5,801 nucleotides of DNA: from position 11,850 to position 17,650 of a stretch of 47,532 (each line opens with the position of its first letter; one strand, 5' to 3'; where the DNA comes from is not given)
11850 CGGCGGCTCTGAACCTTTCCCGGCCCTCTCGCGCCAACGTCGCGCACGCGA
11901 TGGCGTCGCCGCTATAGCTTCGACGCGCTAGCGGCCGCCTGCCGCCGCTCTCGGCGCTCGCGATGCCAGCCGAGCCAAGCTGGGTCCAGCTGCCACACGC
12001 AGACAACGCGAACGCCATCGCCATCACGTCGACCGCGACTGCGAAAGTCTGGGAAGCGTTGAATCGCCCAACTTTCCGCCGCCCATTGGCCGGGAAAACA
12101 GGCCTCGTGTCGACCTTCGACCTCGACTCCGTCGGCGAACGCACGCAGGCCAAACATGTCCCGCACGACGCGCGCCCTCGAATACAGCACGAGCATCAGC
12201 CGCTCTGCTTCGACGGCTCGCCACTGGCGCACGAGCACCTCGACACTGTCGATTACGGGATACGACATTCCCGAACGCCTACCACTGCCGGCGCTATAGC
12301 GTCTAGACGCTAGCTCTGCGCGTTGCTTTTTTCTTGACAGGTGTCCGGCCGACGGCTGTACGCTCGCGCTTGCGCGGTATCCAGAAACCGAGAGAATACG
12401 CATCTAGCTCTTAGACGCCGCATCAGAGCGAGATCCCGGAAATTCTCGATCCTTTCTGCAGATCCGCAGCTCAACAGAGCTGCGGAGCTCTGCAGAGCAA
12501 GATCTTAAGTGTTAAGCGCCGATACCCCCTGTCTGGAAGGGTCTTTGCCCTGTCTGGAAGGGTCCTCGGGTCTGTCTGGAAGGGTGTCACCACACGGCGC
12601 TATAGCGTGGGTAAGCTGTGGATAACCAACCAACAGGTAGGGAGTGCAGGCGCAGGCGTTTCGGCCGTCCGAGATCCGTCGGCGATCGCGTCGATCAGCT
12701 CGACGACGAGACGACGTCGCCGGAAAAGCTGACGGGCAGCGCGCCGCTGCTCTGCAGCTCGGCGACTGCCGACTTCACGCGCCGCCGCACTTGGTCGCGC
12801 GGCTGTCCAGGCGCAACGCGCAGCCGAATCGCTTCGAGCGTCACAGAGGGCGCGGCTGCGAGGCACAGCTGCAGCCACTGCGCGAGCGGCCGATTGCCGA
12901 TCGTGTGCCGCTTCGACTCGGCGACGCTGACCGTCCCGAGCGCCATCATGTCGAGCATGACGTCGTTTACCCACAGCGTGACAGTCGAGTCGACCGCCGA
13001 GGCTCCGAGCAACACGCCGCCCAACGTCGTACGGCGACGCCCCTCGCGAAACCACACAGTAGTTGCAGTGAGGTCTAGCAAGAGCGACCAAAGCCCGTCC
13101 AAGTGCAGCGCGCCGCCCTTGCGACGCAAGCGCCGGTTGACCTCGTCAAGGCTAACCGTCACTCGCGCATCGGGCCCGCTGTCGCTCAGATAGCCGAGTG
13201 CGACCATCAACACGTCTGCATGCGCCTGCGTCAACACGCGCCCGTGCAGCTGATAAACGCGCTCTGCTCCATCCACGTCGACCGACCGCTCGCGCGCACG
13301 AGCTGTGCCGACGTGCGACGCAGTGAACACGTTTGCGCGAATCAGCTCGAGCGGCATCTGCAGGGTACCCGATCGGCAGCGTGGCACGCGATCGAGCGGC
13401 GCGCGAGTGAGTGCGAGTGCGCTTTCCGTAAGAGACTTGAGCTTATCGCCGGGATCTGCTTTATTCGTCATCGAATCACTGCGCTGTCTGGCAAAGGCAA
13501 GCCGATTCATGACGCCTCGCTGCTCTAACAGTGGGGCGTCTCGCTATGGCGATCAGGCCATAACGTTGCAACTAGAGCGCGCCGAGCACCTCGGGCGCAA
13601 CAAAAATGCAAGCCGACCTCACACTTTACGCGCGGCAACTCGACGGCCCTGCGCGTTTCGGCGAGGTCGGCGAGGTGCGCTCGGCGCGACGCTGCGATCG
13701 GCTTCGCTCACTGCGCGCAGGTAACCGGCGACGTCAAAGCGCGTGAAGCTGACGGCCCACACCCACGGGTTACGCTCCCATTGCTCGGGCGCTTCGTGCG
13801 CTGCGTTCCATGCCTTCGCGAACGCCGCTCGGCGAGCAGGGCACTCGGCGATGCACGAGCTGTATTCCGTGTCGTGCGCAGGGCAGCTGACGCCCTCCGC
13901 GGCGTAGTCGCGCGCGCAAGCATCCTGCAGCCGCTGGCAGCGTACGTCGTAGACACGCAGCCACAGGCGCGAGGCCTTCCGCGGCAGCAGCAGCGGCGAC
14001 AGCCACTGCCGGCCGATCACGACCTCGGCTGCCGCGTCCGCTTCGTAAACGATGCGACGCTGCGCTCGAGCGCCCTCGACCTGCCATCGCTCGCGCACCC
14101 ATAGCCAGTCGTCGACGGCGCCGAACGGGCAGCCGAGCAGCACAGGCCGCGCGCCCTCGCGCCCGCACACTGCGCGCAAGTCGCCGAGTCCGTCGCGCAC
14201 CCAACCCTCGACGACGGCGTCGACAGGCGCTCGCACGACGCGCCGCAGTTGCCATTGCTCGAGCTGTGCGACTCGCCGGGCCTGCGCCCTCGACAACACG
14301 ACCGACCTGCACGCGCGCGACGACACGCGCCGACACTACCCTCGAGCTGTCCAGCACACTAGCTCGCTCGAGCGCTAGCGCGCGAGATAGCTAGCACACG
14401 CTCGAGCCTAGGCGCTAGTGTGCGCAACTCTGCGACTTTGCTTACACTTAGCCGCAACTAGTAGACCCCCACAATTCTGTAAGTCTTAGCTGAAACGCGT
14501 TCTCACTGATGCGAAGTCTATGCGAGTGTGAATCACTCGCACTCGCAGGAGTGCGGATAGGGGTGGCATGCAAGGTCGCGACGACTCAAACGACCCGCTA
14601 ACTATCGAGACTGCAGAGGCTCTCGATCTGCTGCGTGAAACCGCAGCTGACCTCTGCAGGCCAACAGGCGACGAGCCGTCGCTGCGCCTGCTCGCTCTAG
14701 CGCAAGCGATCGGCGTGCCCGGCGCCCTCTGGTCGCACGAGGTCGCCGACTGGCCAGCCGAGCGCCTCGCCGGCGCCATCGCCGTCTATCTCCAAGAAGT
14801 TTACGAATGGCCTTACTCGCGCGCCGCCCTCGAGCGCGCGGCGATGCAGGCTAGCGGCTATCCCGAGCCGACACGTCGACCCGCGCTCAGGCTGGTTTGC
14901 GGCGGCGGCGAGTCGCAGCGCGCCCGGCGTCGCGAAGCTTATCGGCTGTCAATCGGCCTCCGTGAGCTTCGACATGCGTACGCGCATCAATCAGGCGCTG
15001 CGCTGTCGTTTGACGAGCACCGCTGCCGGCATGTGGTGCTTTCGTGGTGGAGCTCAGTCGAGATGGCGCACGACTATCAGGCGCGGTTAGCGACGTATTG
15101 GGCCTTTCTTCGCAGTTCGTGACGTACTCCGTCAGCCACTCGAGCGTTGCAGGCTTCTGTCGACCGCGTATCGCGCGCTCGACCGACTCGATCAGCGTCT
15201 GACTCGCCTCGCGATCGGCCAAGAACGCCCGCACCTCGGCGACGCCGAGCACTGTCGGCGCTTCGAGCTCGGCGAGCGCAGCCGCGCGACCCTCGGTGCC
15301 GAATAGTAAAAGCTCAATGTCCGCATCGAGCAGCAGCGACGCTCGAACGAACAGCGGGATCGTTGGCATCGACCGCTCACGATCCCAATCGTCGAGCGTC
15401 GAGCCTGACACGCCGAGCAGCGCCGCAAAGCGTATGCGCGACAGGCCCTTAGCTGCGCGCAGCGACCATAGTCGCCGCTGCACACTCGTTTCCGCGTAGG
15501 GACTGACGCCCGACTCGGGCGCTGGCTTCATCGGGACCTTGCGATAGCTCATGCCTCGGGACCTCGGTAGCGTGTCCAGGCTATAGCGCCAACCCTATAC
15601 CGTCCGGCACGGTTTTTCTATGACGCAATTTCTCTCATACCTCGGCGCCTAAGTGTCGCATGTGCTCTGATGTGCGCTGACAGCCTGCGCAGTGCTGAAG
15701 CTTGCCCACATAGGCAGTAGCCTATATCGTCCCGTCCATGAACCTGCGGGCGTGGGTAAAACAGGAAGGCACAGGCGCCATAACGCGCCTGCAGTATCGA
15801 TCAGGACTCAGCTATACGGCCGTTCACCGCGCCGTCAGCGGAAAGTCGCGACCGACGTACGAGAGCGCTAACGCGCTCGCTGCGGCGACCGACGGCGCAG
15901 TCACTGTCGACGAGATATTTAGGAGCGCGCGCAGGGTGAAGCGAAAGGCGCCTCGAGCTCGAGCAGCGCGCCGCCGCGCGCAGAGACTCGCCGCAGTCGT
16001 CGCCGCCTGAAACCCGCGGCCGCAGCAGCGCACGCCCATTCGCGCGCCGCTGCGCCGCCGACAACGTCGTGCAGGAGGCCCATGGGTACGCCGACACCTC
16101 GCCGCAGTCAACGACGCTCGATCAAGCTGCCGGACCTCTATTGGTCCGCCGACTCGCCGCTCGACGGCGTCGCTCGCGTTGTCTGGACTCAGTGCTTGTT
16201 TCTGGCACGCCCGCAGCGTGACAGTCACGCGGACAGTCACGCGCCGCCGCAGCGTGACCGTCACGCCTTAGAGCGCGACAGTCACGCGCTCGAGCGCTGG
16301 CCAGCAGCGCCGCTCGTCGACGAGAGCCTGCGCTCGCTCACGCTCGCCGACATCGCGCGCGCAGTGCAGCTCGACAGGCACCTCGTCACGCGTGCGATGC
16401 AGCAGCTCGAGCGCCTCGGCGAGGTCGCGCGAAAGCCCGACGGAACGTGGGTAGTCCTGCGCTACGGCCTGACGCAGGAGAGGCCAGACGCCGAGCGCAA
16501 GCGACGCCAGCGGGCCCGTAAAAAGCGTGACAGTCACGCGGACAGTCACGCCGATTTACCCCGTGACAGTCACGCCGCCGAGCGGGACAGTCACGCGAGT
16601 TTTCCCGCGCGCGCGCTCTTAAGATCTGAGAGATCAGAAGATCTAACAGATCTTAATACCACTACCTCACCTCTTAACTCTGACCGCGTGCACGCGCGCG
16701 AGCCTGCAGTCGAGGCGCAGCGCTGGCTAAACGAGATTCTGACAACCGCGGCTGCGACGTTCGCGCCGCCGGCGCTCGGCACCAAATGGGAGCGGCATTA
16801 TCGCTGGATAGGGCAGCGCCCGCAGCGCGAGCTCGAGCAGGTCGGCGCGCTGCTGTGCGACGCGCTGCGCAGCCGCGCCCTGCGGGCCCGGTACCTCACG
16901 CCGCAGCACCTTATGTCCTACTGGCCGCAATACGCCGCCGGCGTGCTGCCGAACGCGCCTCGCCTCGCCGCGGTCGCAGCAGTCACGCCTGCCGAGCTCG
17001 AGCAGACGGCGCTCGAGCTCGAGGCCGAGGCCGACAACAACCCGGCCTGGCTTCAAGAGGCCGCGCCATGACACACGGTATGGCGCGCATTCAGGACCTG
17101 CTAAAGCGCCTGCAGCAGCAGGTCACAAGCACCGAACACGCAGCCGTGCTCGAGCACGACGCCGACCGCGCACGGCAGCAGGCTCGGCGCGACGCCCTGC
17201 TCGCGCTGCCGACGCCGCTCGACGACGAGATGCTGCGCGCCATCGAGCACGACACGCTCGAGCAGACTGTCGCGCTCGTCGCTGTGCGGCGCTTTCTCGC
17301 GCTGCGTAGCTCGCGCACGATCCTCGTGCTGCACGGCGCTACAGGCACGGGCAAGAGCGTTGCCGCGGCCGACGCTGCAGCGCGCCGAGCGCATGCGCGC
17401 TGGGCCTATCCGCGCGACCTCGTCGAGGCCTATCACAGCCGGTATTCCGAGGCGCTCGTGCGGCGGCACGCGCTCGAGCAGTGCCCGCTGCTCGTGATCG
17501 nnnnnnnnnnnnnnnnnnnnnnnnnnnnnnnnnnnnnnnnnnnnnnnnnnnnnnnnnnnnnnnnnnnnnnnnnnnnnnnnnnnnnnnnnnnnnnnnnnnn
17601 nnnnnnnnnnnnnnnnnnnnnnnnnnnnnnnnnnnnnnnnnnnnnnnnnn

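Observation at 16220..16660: Second origin inside the initiator gene: two duplicated clusters of four dyad-symmetric iterons bracket the winged-helix coding region, followed by an AT-rich GATC island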

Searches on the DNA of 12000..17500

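Call 59: search_rna_families(source=window, start=12000, end=17500, threshold=evalue, max_evalue=1)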
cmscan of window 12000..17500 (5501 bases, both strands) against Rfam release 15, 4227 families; matches with E-value up to 1: 0.
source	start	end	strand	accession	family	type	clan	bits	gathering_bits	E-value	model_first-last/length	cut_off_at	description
